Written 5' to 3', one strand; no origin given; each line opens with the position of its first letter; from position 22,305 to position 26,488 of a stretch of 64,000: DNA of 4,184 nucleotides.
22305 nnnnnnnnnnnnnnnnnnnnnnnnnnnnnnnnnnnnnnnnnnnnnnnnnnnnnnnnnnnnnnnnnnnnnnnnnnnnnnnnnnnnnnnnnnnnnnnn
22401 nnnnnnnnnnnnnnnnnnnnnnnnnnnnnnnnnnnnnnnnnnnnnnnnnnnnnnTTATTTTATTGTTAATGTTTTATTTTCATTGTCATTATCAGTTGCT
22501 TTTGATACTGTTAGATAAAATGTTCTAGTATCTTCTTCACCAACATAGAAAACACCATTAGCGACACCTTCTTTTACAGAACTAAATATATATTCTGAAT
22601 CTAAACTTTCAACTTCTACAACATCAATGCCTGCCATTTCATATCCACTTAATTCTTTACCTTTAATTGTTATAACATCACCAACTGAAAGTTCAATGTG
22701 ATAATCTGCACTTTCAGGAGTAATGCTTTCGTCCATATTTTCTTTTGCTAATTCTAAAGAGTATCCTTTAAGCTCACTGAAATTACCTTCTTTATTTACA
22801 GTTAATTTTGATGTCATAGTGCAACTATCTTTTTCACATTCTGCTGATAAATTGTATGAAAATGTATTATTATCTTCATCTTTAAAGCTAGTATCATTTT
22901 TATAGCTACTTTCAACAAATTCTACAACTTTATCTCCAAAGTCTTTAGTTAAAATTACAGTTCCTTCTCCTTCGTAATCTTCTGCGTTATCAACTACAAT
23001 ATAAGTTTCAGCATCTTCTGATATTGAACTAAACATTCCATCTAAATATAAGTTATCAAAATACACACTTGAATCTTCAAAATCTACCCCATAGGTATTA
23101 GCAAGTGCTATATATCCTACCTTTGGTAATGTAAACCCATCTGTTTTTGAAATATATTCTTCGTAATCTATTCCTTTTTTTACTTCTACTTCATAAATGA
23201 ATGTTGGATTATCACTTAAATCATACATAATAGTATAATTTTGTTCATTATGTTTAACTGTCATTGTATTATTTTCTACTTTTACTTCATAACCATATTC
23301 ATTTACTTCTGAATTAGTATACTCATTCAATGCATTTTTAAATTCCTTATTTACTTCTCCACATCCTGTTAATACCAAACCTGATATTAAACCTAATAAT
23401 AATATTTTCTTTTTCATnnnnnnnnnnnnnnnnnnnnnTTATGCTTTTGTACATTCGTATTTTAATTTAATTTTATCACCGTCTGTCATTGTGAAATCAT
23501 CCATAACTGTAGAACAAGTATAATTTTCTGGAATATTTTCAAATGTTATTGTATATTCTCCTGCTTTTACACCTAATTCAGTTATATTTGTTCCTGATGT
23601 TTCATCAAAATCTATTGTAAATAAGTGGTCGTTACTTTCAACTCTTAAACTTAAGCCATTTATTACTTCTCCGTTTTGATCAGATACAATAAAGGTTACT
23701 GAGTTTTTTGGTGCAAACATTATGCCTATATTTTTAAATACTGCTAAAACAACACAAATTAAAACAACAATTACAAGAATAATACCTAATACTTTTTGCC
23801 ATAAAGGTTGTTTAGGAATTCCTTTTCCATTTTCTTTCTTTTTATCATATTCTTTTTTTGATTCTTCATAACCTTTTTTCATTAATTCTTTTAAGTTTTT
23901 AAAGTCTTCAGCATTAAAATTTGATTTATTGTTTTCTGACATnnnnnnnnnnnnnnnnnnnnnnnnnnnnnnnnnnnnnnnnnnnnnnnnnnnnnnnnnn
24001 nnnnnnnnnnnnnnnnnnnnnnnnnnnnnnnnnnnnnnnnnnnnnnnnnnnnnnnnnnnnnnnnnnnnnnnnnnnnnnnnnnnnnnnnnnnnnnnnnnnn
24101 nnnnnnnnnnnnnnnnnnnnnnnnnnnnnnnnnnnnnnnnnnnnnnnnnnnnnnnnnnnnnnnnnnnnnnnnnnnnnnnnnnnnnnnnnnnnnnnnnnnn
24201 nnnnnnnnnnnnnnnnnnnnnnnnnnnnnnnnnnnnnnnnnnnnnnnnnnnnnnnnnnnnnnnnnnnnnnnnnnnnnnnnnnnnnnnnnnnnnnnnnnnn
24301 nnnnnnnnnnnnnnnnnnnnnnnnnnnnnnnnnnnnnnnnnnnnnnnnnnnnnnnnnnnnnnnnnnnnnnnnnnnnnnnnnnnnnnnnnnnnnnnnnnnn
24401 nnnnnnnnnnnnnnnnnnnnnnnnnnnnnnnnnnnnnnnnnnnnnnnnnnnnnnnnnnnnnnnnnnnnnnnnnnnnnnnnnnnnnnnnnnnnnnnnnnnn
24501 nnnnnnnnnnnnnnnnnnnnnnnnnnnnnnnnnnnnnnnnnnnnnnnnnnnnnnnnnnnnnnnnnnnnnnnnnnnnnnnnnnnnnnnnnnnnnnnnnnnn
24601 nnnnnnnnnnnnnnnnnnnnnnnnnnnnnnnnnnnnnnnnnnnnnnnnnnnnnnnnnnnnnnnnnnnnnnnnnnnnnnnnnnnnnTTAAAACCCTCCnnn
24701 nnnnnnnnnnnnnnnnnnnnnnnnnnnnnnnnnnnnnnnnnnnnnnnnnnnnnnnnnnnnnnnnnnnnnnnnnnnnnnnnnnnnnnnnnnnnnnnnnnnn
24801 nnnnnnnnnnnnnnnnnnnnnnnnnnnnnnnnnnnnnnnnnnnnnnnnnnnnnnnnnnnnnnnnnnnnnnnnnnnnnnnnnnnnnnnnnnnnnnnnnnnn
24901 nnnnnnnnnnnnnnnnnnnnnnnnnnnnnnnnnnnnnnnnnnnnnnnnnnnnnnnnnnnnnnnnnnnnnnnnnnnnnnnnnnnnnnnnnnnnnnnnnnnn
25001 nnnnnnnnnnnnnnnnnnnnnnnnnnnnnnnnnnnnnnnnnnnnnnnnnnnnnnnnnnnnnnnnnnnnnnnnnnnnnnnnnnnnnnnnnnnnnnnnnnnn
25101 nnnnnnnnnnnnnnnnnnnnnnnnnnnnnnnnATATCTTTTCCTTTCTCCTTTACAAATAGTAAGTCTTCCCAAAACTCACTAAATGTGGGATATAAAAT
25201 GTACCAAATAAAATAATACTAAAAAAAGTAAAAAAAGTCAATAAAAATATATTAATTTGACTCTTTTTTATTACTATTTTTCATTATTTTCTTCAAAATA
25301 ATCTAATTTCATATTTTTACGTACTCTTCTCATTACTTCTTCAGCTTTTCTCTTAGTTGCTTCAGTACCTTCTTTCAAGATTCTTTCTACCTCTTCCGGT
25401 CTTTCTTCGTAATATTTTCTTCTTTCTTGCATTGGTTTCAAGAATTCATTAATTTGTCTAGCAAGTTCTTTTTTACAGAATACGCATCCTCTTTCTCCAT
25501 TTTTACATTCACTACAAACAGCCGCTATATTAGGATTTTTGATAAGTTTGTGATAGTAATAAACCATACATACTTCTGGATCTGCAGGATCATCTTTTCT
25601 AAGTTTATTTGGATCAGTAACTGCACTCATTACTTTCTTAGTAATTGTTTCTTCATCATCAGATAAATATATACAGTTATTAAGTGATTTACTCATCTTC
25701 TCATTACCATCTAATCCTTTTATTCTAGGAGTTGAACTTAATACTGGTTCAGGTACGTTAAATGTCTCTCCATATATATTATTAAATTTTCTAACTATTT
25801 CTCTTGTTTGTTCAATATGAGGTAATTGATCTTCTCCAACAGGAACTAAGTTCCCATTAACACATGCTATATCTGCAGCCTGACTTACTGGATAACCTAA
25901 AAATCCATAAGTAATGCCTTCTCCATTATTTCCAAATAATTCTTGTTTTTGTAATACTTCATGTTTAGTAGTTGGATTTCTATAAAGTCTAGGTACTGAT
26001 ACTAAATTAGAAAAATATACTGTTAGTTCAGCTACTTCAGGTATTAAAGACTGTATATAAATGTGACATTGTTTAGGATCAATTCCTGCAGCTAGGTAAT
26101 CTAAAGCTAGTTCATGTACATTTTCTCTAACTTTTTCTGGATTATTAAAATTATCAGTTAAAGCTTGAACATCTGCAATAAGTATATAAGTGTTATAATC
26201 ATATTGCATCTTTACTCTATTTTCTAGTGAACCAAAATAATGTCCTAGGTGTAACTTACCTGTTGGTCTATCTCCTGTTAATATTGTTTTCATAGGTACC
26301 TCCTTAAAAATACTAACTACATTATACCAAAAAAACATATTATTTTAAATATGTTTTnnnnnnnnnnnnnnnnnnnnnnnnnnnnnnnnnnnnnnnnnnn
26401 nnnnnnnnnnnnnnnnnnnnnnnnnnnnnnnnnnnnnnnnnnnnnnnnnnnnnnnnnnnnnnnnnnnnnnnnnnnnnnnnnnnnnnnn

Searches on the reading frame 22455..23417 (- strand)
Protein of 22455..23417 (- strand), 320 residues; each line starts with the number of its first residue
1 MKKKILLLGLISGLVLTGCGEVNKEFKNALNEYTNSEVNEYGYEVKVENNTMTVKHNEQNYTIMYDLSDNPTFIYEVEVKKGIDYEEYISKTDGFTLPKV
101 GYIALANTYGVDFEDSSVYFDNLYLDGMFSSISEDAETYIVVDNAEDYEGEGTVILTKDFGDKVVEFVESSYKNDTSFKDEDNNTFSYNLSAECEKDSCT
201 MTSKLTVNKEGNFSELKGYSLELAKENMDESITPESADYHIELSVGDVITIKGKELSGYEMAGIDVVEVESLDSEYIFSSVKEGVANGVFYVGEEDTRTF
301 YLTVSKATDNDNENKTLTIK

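Call 10: search_protein_families(library=pfam, proteins=[window:22455-23417:-], max_evalue=0.01)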
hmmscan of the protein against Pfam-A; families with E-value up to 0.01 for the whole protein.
window:22455-23417:- (320 aa): 0 families

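Call 71: search_dna_similar(query=window:22455-23417:-, collection=phages, mode=protein, max_rows=8)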
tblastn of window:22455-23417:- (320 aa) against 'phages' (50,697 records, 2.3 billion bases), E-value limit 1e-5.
No match.

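Call 75: find_homologous_proteins(query=window:22455-23417:-, max_evalue=0.00001)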
Query window:22455-23417:- (320 aa): 9 proteins with E <= 0.00001 among 2303 candidates.
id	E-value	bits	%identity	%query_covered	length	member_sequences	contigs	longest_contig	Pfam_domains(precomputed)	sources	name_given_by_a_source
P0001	5.8e-196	668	98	100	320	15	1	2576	-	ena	-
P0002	7.9e-174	596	86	100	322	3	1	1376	-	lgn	-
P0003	5.4e-107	376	56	99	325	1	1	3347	-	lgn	-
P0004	5.9e-103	363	53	100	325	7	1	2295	-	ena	-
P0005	1.7e-95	338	50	100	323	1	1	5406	-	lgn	-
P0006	1.6e-72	263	55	69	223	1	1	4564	-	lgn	-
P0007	1.4e-24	106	29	98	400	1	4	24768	-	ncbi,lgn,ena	-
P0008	2.7e-23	101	33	63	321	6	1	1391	-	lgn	-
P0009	9.1e-10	57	30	48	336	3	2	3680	-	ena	-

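Call 76: find_encoding_contigs(protein=P0005, flank=6000, max_places=3)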
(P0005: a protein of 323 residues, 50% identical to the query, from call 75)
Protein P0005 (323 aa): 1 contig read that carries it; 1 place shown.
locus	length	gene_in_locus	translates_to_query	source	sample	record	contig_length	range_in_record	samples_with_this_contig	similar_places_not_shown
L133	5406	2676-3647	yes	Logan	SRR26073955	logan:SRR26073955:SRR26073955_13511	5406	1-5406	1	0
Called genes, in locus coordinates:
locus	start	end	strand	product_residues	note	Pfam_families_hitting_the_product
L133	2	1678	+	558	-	?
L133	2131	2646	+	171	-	-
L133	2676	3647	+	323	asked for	-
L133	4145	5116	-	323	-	PF01609:DDE_Tnp_1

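Call 77: find_encoding_contigs(protein=P0003, flank=6000, max_places=3)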
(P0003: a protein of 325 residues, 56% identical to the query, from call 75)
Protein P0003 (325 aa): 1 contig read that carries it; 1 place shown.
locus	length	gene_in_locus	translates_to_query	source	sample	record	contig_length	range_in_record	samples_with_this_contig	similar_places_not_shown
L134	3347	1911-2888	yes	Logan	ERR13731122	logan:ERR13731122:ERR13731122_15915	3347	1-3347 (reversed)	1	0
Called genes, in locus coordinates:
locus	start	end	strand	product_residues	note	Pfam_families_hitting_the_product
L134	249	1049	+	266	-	-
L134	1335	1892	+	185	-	PF04888:SseC (weak)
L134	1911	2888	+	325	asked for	-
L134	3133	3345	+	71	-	?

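Call 78: find_encoding_contigs(protein=P0006, flank=6000, max_places=3)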
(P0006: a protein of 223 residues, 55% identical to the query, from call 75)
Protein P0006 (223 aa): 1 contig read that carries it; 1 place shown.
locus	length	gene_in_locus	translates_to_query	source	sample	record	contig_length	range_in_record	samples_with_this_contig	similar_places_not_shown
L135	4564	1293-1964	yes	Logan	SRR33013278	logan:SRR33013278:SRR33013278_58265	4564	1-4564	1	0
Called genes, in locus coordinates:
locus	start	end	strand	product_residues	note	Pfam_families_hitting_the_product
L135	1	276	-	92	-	?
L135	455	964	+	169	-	-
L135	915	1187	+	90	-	-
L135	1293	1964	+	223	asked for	-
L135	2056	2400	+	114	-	PF07811:TadE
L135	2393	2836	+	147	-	-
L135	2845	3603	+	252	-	PF00142:Fer4_NifH (weak), PF10609:ParA, PF13614:AAA_31, PF01656:CbiA (weak)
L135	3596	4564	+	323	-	?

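Call 83: find_encoding_contigs(protein=P0001, flank=6000, max_places=4)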
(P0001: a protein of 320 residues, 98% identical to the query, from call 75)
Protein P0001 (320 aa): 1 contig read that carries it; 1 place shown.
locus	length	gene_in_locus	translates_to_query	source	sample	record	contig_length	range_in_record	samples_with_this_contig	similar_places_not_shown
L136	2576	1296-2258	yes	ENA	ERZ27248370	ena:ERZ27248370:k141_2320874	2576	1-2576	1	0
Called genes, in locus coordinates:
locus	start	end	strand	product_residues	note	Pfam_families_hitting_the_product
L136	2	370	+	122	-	?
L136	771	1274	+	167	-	-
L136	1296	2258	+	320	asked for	-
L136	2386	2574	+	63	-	?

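Call 84: find_encoding_contigs(protein=P0004, flank=6000, max_places=4)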
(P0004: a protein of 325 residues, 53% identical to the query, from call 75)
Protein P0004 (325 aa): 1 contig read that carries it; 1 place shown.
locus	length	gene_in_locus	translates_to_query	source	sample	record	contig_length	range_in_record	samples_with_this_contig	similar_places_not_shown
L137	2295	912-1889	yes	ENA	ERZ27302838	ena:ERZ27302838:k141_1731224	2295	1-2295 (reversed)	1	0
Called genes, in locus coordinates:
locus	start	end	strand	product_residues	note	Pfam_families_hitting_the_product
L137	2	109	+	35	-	?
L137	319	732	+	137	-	-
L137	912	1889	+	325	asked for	-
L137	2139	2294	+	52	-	?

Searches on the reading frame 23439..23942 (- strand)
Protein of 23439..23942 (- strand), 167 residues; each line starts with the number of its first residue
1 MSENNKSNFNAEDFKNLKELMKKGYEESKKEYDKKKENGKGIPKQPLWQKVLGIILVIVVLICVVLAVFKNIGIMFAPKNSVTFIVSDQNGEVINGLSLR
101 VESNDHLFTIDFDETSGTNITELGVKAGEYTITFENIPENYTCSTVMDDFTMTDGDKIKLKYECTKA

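Call 10: search_protein_families(library=pfam, proteins=[window:23439-23942:-], max_evalue=0.01)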
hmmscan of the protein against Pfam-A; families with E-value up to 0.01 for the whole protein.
window:23439-23942:- (167 aa): 3 families
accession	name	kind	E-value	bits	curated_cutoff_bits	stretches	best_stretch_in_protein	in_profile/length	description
PF13860.13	FlgD_ig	-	0.0042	17.5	27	1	78-133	21-72/79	FlgD Ig-like domain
PF07009.16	NusG_II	-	0.0068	17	29.6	0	58-136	2-73/107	NusG domain II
PF08999.15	SP_C-Propep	-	0.0088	16.3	25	0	31-79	18-66/96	Surfactant protein C, N terminal propeptide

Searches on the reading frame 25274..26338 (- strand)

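Call 10: search_protein_families(library=pfam, proteins=[window:25274-26338:-], max_evalue=0.01)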
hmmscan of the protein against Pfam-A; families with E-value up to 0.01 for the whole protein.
window:25274-26338:- (354 aa): 1 family
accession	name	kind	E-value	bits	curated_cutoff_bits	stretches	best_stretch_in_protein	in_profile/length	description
PF00579.31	tRNA-synt_1b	-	2.3e-63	214.7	21.1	1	18-301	7-292/292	tRNA synthetases class I (W and Y)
